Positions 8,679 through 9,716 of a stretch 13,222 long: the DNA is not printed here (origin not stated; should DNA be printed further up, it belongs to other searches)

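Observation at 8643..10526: Deacetylase with 'DVE' motif-1 variant and an unassigned ~280-aa N-terminal extracytoplasmic domain; domain order opposite to PgaB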

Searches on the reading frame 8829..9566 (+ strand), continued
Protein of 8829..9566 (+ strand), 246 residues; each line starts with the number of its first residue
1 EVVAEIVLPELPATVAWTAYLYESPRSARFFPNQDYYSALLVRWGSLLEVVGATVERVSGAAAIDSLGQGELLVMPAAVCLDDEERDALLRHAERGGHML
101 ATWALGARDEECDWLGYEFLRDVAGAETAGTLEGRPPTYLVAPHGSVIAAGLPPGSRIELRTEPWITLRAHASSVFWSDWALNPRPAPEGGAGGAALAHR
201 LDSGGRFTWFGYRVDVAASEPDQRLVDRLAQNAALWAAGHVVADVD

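Call 85: find_encoding_contigs(protein=P0168, flank=9000, max_places=1)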
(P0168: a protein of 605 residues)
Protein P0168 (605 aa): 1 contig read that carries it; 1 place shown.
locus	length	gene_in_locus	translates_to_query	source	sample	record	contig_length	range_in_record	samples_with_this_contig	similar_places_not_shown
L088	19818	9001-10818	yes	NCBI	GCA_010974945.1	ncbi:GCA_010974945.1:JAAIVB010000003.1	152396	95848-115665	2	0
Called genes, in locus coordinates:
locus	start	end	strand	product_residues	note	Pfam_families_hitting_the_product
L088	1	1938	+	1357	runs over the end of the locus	PF00501:AMP-binding, PF13193:AMP-binding_C, PF00132:Hexapep (faint), PF25087:GMPPB_C (faint)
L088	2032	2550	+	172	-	PF01648:ACPS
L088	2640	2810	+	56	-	PF05532:CsbD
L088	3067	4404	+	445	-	PF25371:DUF7884, PF02353:CMAS, PF13489:Methyltransf_23, PF13847:Methyltransf_31, PF08241:Methyltransf_11, PF08242:Methyltransf_12, PF13649:Methyltransf_25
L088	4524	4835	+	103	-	-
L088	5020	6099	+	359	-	PF04392:ABC_sub_bind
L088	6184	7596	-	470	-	PF00083:Sugar_tr, PF05977:MFS_3 (weak), PF07690:MFS_1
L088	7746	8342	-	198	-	PF00440:TetR_N, PF16925:TetR_C_13 (weak)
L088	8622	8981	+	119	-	-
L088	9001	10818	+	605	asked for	PF01522:Polysacc_deac_1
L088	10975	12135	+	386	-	PF00990:GGDEF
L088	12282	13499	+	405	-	PF13091:PLDc_2, PF00614:PLDc (weak), PF13091:PLDc_2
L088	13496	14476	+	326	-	PF03706:LPG_synthase_TM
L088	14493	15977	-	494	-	PF00089:Trypsin, PF13365:Trypsin_2, PF00595:PDZ, PF13180:PDZ_2, PF17820:PDZ_6, PF00595:PDZ, PF13180:PDZ_2, PF17820:PDZ_6, +2 more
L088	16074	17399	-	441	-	PF08521:2CSK_N (weak), PF00672:HAMP (weak), PF26769:HAMP_PhoQ, PF00512:HisKA, PF13581:HATPase_c_2, PF02518:HATPase_c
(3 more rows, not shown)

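Call 86: find_encoding_contigs(protein=P0129, flank=9000, max_places=1)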
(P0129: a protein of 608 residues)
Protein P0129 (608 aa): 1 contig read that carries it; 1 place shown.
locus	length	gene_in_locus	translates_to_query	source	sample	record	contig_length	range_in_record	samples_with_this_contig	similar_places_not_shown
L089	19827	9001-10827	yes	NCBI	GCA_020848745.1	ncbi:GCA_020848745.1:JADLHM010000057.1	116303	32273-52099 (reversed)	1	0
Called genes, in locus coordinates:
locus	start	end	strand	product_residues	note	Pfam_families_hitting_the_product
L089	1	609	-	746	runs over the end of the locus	PF04879:Molybdop_Fe4S4 (weak), PF00384:Molybdopterin, PF01568:Molydop_binding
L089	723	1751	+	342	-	PF02585:PIG-L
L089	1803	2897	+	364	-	PF00989:PAS, PF08448:PAS_4, PF13188:PAS_8, PF13426:PAS_9, PF08447:PAS_3, PF07730:HisKA_3, PF13581:HATPase_c_2 (weak), PF02518:HATPase_c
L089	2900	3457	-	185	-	PF06821:Ser_hydrolase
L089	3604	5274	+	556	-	PF00072:Response_reg, PF06745:ATPase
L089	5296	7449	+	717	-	PF13428:TPR_14 (faint), PF24575:TPR_Slam (faint), PF14559:TPR_19 (faint), PF13414:TPR_11 (faint)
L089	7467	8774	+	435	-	PF13506:Glyco_transf_21, PF00535:Glycos_transf_2, PF10111:Glyco_tranf_2_2 (weak), PF13641:Glyco_tranf_2_3, PF01644:Chitin_synth_1 (faint), PF03142:Chitin_synth_2 (weak), PF13632:Glyco_trans_2_3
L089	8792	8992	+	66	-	-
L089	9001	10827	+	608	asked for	PF08532:Glyco_hydro_42M (weak), PF01522:Polysacc_deac_1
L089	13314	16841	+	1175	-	PF02574:S-methyl_trans, PF00809:Pterin_bind, PF02607:B12-binding_2, PF02310:B12-binding, PF02965:Met_synt_B12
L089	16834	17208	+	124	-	PF13442:Cytochrome_CBB3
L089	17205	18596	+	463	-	PF01565:FAD_binding_4, PF04030:ALO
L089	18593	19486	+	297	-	PF11136:DUF2889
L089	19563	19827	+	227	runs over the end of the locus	PF00881:Nitroreductase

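Call 90: search_protein_families(library=pfam, alignment_id=A3, max_evalue=10)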
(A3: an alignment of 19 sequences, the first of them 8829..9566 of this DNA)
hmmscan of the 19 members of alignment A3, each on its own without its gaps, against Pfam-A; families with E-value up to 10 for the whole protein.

A. member 1, window:8829-9566:+ (246 aa): 2 families
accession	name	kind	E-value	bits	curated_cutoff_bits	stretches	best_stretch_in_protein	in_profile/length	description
PF14258.12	DUF4350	-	0.0014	19.4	30.4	1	45-100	13-69/181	Domain of unknown function (DUF4350)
PF08532.16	Glyco_hydro_42M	-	0.0062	16.5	25.8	1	66-113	54-101/207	Beta-galactosidase trimerisation domain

B. families by the number of members that match (of 19 scanned): 9 families
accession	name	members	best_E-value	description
PF08532.16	Glyco_hydro_42M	12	2.2e-05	Beta-galactosidase trimerisation domain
PF14258.12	DUF4350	9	4.3e-06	Domain of unknown function (DUF4350)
PF06283.17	ThuA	4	0.00012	Trehalose utilisation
PF00058.23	Ldl_recept_b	2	0.067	Low-density lipoprotein receptor repeat class B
PF05678.19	VQ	1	0.081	VQ motif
PF22549.1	ARPP-2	1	0.14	ARPP-2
PF11480.13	ImmE5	1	0.17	Colicin-E5 Imm protein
PF22369.2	GLMA_2nd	1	0.19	GLMA-like, second domain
PF23697.1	YnfS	1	0.54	YnfS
